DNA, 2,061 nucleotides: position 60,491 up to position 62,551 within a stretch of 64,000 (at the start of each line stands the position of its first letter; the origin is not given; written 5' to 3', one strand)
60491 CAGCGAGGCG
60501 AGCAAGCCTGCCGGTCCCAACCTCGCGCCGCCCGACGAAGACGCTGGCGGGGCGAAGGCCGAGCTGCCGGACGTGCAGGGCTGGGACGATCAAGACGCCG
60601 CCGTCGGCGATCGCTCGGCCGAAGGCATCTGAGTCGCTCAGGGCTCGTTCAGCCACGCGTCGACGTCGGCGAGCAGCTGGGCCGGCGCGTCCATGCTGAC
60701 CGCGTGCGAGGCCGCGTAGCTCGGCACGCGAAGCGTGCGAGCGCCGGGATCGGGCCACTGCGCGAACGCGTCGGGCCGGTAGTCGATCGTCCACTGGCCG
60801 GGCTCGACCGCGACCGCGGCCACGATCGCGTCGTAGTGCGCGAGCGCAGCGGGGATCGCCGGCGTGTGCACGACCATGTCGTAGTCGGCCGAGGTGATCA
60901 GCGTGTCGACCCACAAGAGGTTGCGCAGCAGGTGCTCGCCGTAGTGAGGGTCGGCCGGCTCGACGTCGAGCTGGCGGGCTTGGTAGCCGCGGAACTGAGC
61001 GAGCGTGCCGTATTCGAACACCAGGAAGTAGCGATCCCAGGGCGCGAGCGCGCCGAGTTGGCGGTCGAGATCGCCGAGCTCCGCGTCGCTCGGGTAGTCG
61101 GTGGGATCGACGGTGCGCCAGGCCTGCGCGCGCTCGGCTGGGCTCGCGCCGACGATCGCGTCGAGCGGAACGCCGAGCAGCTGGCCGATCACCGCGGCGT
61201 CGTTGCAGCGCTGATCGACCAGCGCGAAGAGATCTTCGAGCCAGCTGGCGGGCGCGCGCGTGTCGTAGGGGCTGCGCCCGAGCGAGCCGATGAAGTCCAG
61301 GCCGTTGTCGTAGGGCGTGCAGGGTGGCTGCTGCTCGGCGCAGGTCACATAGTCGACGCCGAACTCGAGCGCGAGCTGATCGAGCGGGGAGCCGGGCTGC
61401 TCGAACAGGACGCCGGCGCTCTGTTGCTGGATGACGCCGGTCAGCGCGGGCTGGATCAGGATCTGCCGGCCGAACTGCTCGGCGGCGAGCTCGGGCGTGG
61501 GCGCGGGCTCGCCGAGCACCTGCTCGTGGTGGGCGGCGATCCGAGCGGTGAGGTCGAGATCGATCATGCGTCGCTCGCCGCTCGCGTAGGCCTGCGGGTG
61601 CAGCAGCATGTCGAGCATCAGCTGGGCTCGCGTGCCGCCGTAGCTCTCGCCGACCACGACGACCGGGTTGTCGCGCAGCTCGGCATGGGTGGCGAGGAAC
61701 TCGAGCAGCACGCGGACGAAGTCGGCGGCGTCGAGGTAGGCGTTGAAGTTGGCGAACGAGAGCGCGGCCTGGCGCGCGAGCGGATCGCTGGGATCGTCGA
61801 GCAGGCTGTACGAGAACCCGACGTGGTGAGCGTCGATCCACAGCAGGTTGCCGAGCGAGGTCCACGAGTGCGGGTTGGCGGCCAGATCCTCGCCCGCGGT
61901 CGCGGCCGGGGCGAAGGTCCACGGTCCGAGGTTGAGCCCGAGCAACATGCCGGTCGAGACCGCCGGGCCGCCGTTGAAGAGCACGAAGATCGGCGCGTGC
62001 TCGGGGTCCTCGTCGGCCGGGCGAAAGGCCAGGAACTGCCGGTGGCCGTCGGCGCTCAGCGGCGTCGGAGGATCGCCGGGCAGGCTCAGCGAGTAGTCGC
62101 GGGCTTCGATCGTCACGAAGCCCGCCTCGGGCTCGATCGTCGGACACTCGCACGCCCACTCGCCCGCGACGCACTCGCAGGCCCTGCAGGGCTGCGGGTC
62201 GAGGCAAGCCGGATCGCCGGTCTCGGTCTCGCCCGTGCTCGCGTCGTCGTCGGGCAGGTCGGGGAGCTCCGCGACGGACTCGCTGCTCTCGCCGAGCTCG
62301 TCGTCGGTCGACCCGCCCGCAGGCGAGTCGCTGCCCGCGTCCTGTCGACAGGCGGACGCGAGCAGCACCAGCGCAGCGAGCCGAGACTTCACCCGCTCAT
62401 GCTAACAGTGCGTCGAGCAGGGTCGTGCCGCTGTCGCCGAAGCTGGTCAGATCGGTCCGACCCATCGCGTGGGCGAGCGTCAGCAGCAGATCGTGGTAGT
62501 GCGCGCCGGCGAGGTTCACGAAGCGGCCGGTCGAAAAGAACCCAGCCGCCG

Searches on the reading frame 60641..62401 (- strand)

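Call 80: search_protein_families(library=pfam, proteins=[window:60641-62401:-], max_evalue=0.001)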
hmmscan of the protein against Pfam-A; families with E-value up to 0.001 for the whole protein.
window:60641-62401:- (587 aa): 1 family
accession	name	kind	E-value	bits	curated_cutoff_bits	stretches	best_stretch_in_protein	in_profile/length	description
PF00450.28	Peptidase_S10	-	4.7e-19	69.5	21.9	1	118-257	22-148/420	Serine carboxypeptidase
